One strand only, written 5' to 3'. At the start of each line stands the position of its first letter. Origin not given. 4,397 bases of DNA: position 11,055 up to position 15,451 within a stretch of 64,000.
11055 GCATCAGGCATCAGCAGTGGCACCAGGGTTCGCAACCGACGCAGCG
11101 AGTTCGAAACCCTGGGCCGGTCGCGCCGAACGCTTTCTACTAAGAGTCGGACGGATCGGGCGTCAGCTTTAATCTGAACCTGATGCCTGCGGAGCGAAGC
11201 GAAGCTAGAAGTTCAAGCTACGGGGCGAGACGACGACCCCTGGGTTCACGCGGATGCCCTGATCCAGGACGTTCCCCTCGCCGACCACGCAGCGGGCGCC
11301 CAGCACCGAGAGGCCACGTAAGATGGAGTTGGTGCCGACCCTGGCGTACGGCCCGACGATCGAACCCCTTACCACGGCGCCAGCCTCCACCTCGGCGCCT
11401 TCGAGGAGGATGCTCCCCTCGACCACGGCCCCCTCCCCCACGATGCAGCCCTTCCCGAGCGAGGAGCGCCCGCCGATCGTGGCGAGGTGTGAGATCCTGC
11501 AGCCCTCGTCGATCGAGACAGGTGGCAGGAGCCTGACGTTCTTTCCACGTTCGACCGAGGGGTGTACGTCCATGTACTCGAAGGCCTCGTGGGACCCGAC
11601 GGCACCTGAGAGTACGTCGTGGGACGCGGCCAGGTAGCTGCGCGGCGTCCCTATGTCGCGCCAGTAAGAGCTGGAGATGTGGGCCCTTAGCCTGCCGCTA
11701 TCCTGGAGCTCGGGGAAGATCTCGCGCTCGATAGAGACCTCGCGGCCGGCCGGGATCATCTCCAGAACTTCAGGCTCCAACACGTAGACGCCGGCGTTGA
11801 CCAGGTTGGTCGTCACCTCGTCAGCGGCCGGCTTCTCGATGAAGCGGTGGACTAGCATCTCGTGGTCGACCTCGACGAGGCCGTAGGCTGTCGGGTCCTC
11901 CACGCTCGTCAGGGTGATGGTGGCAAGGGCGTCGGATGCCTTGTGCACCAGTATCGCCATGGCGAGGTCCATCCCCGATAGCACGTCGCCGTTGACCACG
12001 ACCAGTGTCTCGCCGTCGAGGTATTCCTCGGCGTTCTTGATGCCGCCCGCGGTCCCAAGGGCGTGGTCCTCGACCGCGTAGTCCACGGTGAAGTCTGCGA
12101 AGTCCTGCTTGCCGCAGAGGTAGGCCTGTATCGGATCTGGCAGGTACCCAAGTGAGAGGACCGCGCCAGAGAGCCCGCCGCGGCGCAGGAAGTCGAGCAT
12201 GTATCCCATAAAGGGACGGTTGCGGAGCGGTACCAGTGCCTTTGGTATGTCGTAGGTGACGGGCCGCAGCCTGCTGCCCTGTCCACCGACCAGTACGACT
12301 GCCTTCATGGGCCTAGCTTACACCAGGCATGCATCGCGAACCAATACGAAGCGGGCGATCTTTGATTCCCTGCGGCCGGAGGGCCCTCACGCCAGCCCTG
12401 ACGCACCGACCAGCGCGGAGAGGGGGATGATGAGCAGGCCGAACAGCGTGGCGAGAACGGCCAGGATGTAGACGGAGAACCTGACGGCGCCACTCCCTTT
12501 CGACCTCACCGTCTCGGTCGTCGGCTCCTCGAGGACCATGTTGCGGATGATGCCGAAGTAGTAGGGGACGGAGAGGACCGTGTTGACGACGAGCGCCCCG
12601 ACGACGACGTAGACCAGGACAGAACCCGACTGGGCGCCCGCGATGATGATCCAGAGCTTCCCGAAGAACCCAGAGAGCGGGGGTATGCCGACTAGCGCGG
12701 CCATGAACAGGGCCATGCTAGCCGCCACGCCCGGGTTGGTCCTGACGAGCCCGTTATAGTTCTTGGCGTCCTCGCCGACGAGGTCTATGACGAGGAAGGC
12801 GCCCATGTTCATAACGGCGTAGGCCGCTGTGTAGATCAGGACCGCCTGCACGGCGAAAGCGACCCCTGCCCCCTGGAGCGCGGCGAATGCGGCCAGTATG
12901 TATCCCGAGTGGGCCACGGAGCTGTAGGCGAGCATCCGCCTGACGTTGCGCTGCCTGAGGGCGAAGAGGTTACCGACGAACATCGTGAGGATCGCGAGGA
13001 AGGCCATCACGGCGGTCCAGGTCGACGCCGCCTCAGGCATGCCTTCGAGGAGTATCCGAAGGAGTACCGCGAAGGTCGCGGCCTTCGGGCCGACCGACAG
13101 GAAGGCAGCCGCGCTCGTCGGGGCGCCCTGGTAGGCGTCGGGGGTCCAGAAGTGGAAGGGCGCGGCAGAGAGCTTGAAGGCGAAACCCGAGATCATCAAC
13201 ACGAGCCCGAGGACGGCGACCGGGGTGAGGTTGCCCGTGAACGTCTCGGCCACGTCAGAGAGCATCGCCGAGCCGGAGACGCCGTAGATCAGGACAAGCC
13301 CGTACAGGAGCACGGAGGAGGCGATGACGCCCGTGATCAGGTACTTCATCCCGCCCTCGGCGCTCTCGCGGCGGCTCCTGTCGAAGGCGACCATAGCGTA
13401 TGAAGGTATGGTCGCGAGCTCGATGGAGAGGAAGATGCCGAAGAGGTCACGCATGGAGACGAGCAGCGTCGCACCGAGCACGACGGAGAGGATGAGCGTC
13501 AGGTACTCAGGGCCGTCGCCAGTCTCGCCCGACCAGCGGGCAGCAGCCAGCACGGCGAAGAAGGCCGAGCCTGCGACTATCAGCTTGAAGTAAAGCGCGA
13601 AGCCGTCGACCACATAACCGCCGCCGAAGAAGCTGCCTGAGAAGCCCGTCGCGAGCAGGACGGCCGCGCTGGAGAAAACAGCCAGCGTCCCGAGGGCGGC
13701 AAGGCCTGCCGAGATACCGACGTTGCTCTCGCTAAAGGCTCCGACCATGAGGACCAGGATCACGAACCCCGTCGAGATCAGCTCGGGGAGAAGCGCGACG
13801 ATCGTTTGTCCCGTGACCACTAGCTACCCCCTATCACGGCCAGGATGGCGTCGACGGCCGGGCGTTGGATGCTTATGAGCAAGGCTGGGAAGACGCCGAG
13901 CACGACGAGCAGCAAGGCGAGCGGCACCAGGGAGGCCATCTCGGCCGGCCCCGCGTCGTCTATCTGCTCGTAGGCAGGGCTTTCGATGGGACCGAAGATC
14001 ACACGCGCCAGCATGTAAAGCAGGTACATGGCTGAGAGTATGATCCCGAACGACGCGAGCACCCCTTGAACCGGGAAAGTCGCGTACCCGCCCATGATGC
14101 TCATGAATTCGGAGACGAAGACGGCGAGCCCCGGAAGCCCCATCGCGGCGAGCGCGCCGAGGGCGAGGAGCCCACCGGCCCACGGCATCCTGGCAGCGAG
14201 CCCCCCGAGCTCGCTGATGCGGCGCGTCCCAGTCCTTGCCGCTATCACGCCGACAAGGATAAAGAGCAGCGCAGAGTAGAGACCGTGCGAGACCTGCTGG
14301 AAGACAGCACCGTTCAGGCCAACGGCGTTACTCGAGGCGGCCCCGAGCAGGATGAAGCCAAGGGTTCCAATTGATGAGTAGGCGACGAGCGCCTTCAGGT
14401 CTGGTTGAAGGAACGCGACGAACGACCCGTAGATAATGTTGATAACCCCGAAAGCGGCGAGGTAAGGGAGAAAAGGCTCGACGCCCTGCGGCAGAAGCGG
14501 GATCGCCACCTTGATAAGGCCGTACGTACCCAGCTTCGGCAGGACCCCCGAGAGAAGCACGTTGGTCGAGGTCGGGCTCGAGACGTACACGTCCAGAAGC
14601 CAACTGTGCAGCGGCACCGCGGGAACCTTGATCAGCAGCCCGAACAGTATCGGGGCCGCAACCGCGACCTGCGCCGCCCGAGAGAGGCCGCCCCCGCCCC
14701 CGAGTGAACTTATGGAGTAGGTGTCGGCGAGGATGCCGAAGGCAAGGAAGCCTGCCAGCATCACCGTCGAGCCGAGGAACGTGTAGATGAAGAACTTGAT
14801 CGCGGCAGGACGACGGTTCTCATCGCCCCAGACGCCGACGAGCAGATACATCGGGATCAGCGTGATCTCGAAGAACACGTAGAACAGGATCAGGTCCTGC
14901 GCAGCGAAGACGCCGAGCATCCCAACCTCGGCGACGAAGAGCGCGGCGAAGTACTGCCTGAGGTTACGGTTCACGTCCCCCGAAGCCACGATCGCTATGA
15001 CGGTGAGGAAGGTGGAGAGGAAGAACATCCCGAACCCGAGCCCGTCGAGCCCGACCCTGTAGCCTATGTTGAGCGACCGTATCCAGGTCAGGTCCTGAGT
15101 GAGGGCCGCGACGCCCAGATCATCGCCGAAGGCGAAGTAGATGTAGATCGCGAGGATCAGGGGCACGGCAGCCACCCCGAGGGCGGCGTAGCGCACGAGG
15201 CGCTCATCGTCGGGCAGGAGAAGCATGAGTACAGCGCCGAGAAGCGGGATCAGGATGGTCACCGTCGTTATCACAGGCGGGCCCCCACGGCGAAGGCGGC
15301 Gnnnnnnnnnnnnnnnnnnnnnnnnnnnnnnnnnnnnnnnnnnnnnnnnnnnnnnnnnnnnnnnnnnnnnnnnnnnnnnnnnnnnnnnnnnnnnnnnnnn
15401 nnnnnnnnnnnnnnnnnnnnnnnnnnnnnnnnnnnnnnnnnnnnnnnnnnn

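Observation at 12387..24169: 11-subunit complex I without NuoEFG, divergent from a ferredoxin and RnfC/PduS-like flavoprotein: candidate alternative electron-input module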

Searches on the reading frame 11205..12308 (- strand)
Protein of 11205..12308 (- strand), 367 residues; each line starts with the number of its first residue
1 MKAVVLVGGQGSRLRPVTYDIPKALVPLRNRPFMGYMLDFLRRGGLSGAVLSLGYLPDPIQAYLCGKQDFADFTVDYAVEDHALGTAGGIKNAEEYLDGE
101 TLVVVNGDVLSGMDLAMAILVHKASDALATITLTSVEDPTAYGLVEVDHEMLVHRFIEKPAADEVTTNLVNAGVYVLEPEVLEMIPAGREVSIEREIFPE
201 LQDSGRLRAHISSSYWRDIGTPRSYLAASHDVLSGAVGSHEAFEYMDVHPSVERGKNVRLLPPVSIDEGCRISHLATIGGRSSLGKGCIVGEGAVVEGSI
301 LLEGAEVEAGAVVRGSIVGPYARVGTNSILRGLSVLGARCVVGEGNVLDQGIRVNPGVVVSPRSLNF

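Call 4: search_protein_families(library=pfam, proteins=[window:11205-12308:-], max_evalue=0.01)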
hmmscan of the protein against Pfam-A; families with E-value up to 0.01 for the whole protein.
window:11205-12308:- (367 aa): 7 families
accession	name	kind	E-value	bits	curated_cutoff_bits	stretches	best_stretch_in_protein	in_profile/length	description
PF00483.29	NTP_transferase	-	1e-42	146.9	21.2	1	2-233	1-243/245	Nucleotidyl transferase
PF25084.1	LbH_EIF2B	-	1.2e-12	48.1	54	1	250-346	8-103/105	EIF2B subunit epsilon LbH domain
PF00132.30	Hexapep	-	1.1e-09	38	27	1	264-298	2-36/36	Bacterial transferase hexapeptide (six repeats)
PF12804.13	NTP_transf_3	-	3.7e-08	34.1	27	1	3-109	1-96/160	MobA-like NTP transferase domain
PF24894.1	Hexapep_GlmU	-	1.6e-06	28.6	23.3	1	282-347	19-82/104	GlmU-like, C-terminal hexapeptide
PF25087.1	GMPPB_C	-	5.9e-06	26.4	39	1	264-348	5-89/110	GMPPB C-terminal domain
PF07959.18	Fucose_pyrophosphorylase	-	0.0026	17.2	34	0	292-340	283-331/418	Fucose pyrophosphorylase domain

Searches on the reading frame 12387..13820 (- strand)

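Call 5: search_protein_families(library=ncbifam, proteins=[window:12387-13820:-], max_evalue=0.01)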
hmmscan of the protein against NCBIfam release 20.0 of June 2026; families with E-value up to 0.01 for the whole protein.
window:12387-13820:- (477 aa): 71 families (the best 25 are shown)
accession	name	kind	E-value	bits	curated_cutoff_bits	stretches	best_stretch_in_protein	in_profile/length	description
TIGR01770.1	NDH_I_N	subfamily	2.3e-105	353.3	332.6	1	8-463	2-467/472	NADH-quinone oxidoreductase subunit NuoN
NF004440.0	PRK05777.1-3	equivalog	3.1e-98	329.7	519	1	5-469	6-467/477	NADH-quinone oxidoreductase subunit NuoN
NF004442.0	PRK05777.1-5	equivalog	7.8e-88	295.5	523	1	5-468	6-471/483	NADH-quinone oxidoreductase subunit NuoN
NF002701.0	PRK02504.1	equivalog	9.7e-87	291.6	569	1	9-452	14-457/513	NAD(P)H-quinone oxidoreductase subunit N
NF004446.0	PRK05777.2-4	equivalog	3.3e-82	277.2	590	1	9-461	13-481/502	NADH-quinone oxidoreductase subunit NuoN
NF004441.0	PRK05777.1-4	equivalog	2.8e-77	260.5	477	1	105-464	146-509/524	NADH-quinone oxidoreductase subunit NuoN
NF004439.0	PRK05777.1-1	equivalog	4.6e-73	246.8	531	1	2-472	3-479/485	NADH-quinone oxidoreductase subunit NuoN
NF004445.0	PRK05777.2-3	equivalog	8e-72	242.7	408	1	4-467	4-465/475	NADH-quinone oxidoreductase subunit NuoN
NF004444.0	PRK05777.2-2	equivalog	5.6e-66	223.6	496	1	7-464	14-479/496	NADH-quinone oxidoreductase subunit NuoN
NF004443.0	PRK05777.2-1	equivalog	6.4e-63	213.6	626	1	10-436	14-454/506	NADH-quinone oxidoreductase subunit NuoN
NF006241.0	PRK08377.1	equivalog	2.6e-55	188.4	645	1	37-466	41-465/494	NADH dehydrogenase subunit N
NF006240.0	PRK08376.1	subfamily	2e-50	172.2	662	1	69-463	86-491/521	putative monovalent cation/H+ antiporter subunit D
NF004447.0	PRK05777.2-5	equivalog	5e-49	167.6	547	1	105-437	97-430/458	NADH-quinone oxidoreductase subunit NuoN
TIGR01972.1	NDH_I_M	subfamily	4e-41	141.2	263.8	1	71-462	76-466/486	NADH-quinone oxidoreductase subunit M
NF004448.0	PRK05777.2-6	equivalog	1.3e-40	139.8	869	1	10-436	18-449/492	NADH-quinone oxidoreductase subunit NuoN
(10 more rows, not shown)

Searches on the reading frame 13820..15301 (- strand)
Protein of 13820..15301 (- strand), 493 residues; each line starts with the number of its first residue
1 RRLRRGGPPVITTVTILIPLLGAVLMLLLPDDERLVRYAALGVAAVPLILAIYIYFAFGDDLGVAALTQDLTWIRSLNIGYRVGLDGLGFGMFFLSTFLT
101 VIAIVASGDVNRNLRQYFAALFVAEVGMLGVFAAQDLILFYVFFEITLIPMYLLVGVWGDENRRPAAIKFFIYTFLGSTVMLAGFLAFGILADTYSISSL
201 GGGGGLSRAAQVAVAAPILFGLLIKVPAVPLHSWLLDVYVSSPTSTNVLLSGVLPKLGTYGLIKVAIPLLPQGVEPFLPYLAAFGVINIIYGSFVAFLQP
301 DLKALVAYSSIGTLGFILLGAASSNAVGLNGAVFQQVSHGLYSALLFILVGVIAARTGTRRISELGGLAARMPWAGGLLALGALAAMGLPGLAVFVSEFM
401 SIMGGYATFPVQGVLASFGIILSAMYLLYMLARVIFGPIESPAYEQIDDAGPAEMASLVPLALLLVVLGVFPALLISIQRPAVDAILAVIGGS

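Call 5: search_protein_families(library=ncbifam, proteins=[window:13820-15301:-], max_evalue=0.01)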
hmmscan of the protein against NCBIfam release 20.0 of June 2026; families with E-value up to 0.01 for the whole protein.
window:13820-15301:- (493 aa): 73 families (the best 25 are shown)
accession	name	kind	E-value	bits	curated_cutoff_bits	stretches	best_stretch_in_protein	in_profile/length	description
TIGR01972.1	NDH_I_M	subfamily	3.5e-145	484.4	263.8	1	13-488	2-484/486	NADH-quinone oxidoreductase subunit M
NF004499.0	PRK05846.1-3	equivalog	6.6e-116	388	585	1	10-487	6-485/502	NADH-quinone oxidoreductase subunit M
NF004500.0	PRK05846.1-4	equivalog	7.5e-112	374.7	550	1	12-491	7-507/525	NADH-quinone oxidoreductase subunit M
NF005060.0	PRK06473.1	equivalog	3.2e-107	359.3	747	1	13-488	3-483/500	NADH-quinone oxidoreductase subunit M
NF004501.0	PRK05846.1-5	subfamily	7.4e-106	354.8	598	1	12-490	7-487/492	NADH-quinone oxidoreductase subunit M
NF004505.0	PRK05846.2-5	equivalog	1.1e-105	354.3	700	1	11-489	4-484/508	NADH-quinone oxidoreductase subunit M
NF005611.0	PRK07363.1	equivalog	6.4e-99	331.7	764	1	13-490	3-485/501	NADH-quinone oxidoreductase subunit M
NF009212.0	PRK12561.1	subfamily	2.5e-98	330.1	645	1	13-485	10-494/531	NAD(P)H-quinone oxidoreductase subunit 4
NF002713.0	PRK02546.1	subfamily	4.1e-89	299.5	827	1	13-487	12-499/533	NAD(P)H-quinone oxidoreductase subunit 4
NF004506.0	PRK05846.2-6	equivalog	1e-88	298.9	789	1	11-487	6-490/493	NADH-quinone oxidoreductase subunit M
NF004502.0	PRK05846.2-1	equivalog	2.7e-87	293.6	791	1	11-475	5-486/500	NADH-quinone oxidoreductase subunit M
NF004498.0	PRK05846.1-1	equivalog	1.3e-85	288.1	614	1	13-486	4-496/509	NADH-quinone oxidoreductase subunit M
NF004504.0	PRK05846.2-3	equivalog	5.4e-79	266.5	785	1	13-478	13-485/499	NADH-quinone oxidoreductase subunit M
NF004503.0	PRK05846.2-2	subfamily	2.6e-66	224.8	720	1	22-478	13-481/490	NADH-quinone oxidoreductase subunit M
NF006419.0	PRK08668.1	equivalog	3.3e-58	197.9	617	1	13-477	5-472/613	NADH dehydrogenase subunit M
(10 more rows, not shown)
